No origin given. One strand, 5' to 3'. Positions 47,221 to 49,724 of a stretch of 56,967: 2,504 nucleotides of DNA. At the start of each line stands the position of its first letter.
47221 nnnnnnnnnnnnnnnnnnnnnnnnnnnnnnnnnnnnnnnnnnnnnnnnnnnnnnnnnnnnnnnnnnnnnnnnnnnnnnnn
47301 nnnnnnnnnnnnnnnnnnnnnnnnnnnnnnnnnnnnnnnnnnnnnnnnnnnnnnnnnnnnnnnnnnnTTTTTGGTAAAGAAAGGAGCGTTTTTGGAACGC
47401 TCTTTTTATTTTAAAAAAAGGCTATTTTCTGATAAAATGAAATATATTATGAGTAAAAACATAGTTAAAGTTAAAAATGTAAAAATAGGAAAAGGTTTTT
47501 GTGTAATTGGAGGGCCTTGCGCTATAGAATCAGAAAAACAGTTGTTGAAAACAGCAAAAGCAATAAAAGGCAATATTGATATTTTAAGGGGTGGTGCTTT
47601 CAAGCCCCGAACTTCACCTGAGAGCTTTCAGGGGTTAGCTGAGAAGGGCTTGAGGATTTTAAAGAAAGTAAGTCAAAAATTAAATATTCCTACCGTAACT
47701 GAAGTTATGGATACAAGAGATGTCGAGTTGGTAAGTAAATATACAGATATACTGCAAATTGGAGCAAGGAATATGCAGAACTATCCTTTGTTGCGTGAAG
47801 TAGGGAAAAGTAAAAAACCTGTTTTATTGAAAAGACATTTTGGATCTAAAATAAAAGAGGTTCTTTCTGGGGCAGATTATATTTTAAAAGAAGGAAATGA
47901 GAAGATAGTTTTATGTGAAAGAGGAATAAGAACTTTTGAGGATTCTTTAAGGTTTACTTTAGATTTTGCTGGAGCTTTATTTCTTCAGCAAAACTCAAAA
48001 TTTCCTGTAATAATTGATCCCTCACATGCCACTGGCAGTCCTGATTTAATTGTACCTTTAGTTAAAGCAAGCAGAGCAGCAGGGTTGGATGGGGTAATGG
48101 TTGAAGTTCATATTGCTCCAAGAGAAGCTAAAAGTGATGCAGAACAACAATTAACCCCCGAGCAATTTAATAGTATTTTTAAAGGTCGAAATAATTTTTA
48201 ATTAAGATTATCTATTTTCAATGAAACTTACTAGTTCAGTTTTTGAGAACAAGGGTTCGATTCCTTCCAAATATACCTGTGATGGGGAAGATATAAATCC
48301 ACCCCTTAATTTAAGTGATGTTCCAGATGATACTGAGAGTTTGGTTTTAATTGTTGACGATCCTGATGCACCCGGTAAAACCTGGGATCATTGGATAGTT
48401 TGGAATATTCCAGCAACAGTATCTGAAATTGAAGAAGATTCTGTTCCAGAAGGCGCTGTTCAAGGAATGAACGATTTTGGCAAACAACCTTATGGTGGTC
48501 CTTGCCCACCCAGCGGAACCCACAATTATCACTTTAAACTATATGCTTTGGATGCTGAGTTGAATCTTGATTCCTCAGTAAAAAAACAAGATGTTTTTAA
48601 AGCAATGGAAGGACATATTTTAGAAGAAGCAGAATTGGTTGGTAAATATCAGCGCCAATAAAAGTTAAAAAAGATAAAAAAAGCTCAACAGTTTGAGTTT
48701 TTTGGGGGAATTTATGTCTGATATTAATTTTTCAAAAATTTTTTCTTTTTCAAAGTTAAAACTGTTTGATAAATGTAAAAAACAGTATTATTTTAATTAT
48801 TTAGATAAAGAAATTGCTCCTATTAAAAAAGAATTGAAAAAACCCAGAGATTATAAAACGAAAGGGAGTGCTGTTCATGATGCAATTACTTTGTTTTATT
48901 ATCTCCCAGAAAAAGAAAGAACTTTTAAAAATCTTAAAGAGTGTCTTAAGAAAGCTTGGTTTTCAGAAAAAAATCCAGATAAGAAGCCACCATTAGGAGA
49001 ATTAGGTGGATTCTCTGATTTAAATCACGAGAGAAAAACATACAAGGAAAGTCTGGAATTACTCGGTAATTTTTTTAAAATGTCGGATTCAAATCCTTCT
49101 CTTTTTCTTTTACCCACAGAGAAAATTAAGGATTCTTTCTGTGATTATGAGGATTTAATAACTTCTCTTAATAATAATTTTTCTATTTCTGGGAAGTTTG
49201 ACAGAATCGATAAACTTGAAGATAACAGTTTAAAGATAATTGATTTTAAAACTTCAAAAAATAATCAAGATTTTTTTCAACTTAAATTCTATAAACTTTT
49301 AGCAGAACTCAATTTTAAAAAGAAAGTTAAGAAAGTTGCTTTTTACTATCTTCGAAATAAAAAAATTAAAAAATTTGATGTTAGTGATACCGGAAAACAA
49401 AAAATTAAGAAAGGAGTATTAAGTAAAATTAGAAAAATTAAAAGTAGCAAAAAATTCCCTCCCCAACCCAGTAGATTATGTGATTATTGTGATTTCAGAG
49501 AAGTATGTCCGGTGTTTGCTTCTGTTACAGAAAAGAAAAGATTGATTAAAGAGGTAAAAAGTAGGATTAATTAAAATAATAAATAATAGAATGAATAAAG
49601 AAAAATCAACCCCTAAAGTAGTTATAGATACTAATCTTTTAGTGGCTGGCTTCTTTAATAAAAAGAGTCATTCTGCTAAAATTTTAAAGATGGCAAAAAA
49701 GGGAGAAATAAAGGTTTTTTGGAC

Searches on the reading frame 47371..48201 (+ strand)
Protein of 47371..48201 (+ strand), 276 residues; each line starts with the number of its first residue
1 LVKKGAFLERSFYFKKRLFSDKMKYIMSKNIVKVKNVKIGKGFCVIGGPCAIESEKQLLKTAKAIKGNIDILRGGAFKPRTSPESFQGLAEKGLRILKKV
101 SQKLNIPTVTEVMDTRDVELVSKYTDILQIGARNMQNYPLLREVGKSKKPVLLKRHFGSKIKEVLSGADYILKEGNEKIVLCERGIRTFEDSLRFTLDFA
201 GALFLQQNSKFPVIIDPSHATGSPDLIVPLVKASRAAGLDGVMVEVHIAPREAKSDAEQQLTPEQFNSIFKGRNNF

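Call 8: search_protein_families(library=pfam, proteins=[window:47371-48201:+], max_evalue=0.01)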
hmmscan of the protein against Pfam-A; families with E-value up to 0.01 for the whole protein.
window:47371-48201:+ (276 aa): 2 families
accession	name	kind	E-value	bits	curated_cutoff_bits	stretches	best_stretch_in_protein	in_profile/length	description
PF00793.26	DAHP_synth_1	-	7.4e-70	235.4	25.5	1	34-268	6-256/270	DAHP synthetase I family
PF03102.20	NeuB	-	1.2e-06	28.6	22.1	1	90-182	54-146/241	NeuB family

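Call 56: search_protein_families(library=ncbifam, proteins=[window:47371-48201:+], max_evalue=0.001)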
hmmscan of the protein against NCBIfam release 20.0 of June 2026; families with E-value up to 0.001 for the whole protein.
window:47371-48201:+ (276 aa): 9 families
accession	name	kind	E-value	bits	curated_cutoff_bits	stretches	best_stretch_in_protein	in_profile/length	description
NF006421.0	PRK08673.1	subfamily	1.8e-109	366.1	335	1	24-271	75-324/338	3-deoxy-7-phosphoheptulonate synthase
TIGR01361.1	DAHP_synth_Bsub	equivalog_domain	1.4e-100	336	267.75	1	27-271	9-255/260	3-deoxy-7-phosphoheptulonate synthase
NF009239.0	PRK12595.1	equivalog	3.9e-91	305.7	279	1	15-270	92-347/360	bifunctional 3-deoxy-7-phosphoheptulonate synthase/chorismate mutase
NF041229.1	BagF_FevY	exception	6.4e-77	259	700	1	27-267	74-316/340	phospho-2-dehydro-3-deoxyheptonate aldolase BagF/FevY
NF009933.0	PRK13396.1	subfamily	1e-74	251.7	486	1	37-270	94-331/352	3-deoxy-7-phosphoheptulonate synthase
NF003543.0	PRK05198.1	equivalog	2.6e-32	111.9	242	1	32-270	5-261/273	3-deoxy-8-phosphooctulonate synthase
TIGR01362.1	KDO8P_synth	equivalog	8.7e-32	110.3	314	1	43-270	3-246/258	3-deoxy-8-phosphooctulonate synthase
NF009109.0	PRK12457.1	equivalog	3.1e-18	66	457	1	43-268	17-260/281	3-deoxy-8-phosphooctulonate synthase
TIGR03569.1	NeuB_NnaB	equivalog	0.00051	19.2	399.65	0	89-176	73-160/329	N-acetylneuraminate synthase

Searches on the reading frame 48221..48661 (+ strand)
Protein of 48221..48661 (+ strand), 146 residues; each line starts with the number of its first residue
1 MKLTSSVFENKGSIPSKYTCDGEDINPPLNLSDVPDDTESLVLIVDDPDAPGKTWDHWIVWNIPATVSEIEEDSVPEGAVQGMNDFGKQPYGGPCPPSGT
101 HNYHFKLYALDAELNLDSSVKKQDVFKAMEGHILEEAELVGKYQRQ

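Call 8: search_protein_families(library=pfam, proteins=[window:48221-48661:+], max_evalue=0.01)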
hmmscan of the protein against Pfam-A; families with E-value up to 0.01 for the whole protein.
window:48221-48661:+ (146 aa): 1 family
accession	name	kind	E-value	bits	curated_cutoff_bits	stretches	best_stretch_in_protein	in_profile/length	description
PF01161.25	PBP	-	1.7e-44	151.9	24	1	14-143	2-135/135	Phosphatidylethanolamine-binding protein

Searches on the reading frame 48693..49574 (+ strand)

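Call 8: search_protein_families(library=pfam, proteins=[window:48693-49574:+], max_evalue=0.01)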
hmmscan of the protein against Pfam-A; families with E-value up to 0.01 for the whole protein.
window:48693-49574:+ (293 aa): 2 families
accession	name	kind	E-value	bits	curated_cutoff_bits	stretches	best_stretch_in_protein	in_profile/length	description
PF12705.13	PDDEXK_1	-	4.4e-30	105.9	22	1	17-273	2-247/247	PD-(D/E)XK nuclease superfamily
PF01930.23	Cas_Cas4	-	1.2e-09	38.9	22.7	1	166-272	53-158/160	Domain of unknown function DUF83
